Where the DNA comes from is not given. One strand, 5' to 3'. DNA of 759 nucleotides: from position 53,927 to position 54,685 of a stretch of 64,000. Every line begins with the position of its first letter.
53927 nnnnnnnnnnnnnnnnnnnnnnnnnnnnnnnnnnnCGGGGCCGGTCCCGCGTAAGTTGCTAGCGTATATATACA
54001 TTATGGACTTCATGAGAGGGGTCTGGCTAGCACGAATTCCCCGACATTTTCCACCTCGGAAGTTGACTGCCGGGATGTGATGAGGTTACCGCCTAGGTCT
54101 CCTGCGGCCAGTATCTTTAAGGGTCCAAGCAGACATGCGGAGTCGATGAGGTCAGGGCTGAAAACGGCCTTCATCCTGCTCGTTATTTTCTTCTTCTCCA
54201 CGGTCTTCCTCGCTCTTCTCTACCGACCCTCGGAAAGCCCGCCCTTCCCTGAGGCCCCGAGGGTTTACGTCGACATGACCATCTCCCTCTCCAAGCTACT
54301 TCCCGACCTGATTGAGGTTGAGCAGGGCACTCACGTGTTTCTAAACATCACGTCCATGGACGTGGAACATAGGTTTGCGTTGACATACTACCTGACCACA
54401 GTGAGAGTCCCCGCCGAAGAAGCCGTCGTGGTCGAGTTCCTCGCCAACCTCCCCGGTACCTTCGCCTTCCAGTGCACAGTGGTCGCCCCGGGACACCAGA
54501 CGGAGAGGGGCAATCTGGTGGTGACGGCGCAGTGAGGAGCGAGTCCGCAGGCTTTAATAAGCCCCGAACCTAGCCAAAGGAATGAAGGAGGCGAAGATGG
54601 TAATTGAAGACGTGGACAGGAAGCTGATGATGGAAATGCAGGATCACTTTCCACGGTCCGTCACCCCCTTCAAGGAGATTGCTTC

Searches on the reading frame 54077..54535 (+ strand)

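Call 17: search_protein_families(library=pfam, proteins=[window:54077-54535:+], max_evalue=0.01)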
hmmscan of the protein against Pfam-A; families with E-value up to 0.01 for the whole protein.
window:54077-54535:+ (152 aa): 1 family
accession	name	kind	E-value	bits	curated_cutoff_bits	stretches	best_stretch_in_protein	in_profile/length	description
PF13473.12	Cupredoxin_1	-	0.00015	22.2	27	1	44-149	7-104/104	Cupredoxin-like domain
